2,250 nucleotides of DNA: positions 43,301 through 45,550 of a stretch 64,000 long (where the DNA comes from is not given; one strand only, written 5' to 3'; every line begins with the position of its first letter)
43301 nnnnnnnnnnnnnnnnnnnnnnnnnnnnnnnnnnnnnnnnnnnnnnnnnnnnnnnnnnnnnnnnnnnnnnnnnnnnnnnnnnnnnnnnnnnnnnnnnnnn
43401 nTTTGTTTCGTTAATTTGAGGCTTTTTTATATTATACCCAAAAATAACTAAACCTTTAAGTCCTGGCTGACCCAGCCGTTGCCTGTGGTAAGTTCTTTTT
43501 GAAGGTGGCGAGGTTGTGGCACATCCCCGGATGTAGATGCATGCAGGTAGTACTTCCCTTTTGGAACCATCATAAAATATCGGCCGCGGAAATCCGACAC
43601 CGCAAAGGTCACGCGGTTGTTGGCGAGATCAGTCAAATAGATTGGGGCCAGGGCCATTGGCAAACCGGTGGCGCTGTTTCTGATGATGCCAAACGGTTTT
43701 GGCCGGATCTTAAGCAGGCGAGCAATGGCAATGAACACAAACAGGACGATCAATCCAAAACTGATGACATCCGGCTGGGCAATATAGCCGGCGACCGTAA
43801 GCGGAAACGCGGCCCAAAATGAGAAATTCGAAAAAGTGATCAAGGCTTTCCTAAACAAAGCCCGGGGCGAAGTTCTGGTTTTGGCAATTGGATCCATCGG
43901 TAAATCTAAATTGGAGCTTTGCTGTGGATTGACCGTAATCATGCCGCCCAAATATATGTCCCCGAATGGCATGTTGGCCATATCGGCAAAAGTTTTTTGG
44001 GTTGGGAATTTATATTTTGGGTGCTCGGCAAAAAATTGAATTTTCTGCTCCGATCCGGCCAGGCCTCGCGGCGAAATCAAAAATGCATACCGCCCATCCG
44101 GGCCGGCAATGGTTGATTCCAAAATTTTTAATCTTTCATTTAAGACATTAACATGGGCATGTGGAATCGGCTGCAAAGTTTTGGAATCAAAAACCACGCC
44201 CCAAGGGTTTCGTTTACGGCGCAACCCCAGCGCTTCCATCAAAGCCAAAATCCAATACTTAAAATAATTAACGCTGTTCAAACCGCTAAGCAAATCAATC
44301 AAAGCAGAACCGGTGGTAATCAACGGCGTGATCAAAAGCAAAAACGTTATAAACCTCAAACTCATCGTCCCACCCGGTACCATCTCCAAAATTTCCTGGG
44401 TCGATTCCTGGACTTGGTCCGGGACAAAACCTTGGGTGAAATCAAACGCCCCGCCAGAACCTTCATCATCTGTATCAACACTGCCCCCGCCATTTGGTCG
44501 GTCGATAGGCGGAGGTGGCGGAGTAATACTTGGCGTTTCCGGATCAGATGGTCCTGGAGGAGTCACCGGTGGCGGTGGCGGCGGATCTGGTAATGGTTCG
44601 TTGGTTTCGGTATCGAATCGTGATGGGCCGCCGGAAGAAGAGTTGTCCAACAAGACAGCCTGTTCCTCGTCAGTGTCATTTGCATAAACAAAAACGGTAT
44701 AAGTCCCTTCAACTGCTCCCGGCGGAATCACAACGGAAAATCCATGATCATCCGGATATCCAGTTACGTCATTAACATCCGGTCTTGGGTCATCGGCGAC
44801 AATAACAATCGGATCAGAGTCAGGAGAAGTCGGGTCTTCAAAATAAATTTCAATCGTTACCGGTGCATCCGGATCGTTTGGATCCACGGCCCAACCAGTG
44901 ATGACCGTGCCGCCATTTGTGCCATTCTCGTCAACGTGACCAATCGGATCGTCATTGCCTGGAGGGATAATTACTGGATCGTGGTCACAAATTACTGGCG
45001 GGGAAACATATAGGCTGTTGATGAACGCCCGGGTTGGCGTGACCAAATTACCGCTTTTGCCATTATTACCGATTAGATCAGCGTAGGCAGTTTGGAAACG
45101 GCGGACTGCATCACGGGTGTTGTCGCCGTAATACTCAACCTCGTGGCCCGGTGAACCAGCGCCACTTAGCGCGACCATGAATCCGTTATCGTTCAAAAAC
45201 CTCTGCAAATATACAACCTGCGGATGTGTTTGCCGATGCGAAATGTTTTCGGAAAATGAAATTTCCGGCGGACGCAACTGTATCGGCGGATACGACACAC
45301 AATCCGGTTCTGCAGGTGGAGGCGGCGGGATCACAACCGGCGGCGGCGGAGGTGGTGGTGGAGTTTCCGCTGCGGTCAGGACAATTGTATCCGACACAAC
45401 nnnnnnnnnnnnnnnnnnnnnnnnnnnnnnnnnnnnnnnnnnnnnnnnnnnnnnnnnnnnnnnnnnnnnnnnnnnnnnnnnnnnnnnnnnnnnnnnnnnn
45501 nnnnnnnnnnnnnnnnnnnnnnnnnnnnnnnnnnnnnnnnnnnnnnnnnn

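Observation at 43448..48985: Giant repetitive surface protein with PG-binding domain and C-terminal polytopic anchor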

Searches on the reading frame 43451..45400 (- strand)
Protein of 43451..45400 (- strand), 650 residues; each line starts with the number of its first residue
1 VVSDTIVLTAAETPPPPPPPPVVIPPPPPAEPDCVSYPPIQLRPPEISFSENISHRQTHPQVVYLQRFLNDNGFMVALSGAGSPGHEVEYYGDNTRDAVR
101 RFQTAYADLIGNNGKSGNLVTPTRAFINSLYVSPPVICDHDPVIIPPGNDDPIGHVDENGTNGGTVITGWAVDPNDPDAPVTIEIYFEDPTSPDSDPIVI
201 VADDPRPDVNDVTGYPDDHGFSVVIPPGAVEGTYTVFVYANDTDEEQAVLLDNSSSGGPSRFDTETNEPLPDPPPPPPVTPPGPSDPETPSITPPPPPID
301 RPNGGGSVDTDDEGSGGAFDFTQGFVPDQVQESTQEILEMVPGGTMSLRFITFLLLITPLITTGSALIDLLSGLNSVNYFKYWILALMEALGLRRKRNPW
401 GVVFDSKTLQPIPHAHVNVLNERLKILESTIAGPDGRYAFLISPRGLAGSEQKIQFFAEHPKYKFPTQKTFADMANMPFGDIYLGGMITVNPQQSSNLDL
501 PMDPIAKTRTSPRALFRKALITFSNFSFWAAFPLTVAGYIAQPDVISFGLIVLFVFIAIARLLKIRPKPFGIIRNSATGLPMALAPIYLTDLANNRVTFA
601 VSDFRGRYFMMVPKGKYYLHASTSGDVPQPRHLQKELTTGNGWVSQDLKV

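Call 42: predict_structure(alignment_id=A1)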
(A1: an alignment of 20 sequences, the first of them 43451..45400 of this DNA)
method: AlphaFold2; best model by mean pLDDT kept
length: 650 residues; sequences in the alignment: 20
mean_pLDDT: 60.8   pTM: 0.42
mean pLDDT of the five models: 60.8, 60.6, 59.3, 58.9, 58.6
residues with pLDDT >= 90: 83; 70-90: 157; 50-70: 146; < 50: 264
segments of 3 or more residues with pLDDT < 50: 1-12, 25-57, 75-99, 105-125, 127-163, 242-271, 281-327, 329-331, 340-354, 356-373, 392-398
pLDDT, mean of each block of 10 residues (from residue 1): 44 56 50 34 33 43 55 45 34 45 48 42 47 34 24 37 62 68 72 71 63 58 65 60 40 29 31 51 41 41 33 33 40 49 46 46 41 50 54 48 89 91 88 84 59 90 85 63 88 76 80 75 85 94 92 85 68 90 91 90 86 90 75 87 85
secondary structure, 60 per line:
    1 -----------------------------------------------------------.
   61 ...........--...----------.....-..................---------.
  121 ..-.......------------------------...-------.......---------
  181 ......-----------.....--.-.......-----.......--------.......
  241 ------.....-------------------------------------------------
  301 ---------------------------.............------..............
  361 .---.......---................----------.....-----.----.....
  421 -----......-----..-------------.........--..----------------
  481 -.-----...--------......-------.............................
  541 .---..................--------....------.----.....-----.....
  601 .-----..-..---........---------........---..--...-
elements in order (helices of 4 or more, strands of 3 or more residues): H60-71 E74-76 H87-91 H93-110 E120-122 H124-130 E155-157 E165-171 E181-186 E198-202 H207-213 E219-225 E234-240 E247-251 H328-340 H347-361 H365-371 H375-390 E401-405 E416-420 E426-431 E452-460 E488-490 E499-504 H512-541 H545-562 E571-574 E586-590 E596-601 E615-622 E632-639 E647-649

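Call 45: fold_search(model_id=the predicted structure, library=pdb)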
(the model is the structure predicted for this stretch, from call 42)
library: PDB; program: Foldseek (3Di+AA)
matches with E <= 10: 946; with E <= 0.001: 7
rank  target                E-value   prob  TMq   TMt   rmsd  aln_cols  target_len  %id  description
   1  10ps                  1.4e-06  1.00  0.11  0.13  18.7       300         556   11  Crystal structure of SdrD A2-A3-B1-B2 domains from Staphylococcus aureus JH1 (released 2026-02-11)
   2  6fwv_B                1.1e-04  1.00  0.11  0.14  18.8       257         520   10  The Bacillus anthracis TIE protein (released 2018-08-08)
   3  6fwv_A                2.6e-04  1.00  0.11  0.14  18.9       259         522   10  The Bacillus anthracis TIE protein (released 2018-08-08)
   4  3mn8_C                6.3e-04  1.00  0.11  0.17   5.1        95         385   24  Structure of Drosophila melanogaster carboxypeptidase D isoform 1B short (released 2010-07-28)
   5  3mn8_B                7.0e-04  1.00  0.11  0.18   4.4        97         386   23  Structure of Drosophila melanogaster carboxypeptidase D isoform 1B short (released 2010-07-28)
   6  3mn8_D                8.2e-04  1.00  0.11  0.17   5.1        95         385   24  Structure of Drosophila melanogaster carboxypeptidase D isoform 1B short (released 2010-07-28)
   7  5f44_C                8.2e-04  0.98  0.12  0.25  16.9       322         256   10  Crystal structure of shaft pilin spaA from Lactobacillus rhamnosus GG (released 2016-07-20)
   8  5hts_A                1.1e-03  0.99  0.12  0.26  17.2       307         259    8  Crystal structure of shaft pilin spaA from Lactobacillus rhamnosus GG - D295N mutant (released 2016-07-20)
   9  5hts_E                1.2e-03  0.98  0.12  0.27  16.8       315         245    9  Crystal structure of shaft pilin spaA from Lactobacillus rhamnosus GG - D295N mutant (released 2016-07-20)
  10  5hts_B                1.2e-03  0.96  0.12  0.25  17.0       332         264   10  Crystal structure of shaft pilin spaA from Lactobacillus rhamnosus GG - D295N mutant (released 2016-07-20)
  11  5j4m_A                1.3e-03  0.96  0.12  0.24  16.9       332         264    9  Crystal structure of shaft pilin SpaA from Lactobacillus rhamnosus GG - E269A/D295N double mutant (released 2016-07-20)
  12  3mn8_A                1.4e-03  1.00  0.11  0.18   4.4        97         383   23  Structure of Drosophila melanogaster carboxypeptidase D isoform 1B short (released 2010-07-28)
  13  5hts_F                1.4e-03  0.98  0.12  0.27  17.6       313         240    9  Crystal structure of shaft pilin spaA from Lactobacillus rhamnosus GG - D295N mutant (released 2016-07-20)
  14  5f44_B                1.6e-03  0.96  0.12  0.24  17.3       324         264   10  Crystal structure of shaft pilin spaA from Lactobacillus rhamnosus GG (released 2016-07-20)
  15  5hdl_A                1.9e-03  0.96  0.12  0.25  16.0       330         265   10  Crystal structure of shaft pilin spaA from Lactobacillus rhamnosus GG - E269A mutant (released 2016-07-20)
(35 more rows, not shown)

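Call 57: search_protein_representatives(alignment_id=A1)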
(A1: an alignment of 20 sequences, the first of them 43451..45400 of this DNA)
Query: 20 sequences, 348 profile positions. Proteins with E-value up to 0.001 (for the whole library): 26093; up to 1e-10: 8079; up to 1e-30: 3302. The best 150 are listed.
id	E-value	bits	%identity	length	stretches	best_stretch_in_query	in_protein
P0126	7.2e-243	821.1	-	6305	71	86-150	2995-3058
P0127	1.5e-181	619.5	-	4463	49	85-142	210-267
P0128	4.0e-169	578.6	-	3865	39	227-333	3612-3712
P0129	2.2e-147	507.1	-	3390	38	85-143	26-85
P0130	3.3e-143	493.3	-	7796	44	264-319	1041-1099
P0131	9.1e-134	462.3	-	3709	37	84-142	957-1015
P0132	2.1e-130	451.2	-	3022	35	86-143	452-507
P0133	2.5e-120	418.1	-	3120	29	85-142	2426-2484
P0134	4.3e-116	404.2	-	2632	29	85-142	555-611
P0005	1.3e-110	386.2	-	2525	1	15-340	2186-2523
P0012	6.2e-107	374.0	-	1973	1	23-340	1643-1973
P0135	1.2e-105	369.8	-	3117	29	86-151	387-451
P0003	6.8e-104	364.0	-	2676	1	8-343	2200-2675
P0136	7.0e-104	364.0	-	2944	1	17-340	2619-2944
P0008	1.4e-102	359.7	-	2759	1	29-340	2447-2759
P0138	5.2e-99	348.0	-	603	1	11-340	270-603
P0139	1.3e-98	346.7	-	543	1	17-340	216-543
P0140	2.8e-98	345.6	-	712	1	9-342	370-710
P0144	1.9e-96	339.5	-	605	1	19-340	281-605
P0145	2.2e-96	339.3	-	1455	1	21-340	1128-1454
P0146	3.0e-96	338.9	-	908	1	10-337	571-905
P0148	9.8e-96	337.2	-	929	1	13-340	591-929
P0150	1.8e-95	336.4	-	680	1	15-340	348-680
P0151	2.4e-95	335.9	-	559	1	12-340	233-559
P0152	2.4e-95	335.9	-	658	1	34-340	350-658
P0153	3.9e-95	335.2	-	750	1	17-340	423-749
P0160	1.9e-94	333.0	-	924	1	27-340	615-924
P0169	7.6e-94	331.0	-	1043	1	21-340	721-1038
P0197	2.9e-92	325.8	-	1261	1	18-337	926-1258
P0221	1.4e-91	323.5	-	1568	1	23-340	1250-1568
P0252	2.9e-90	319.2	-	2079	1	30-340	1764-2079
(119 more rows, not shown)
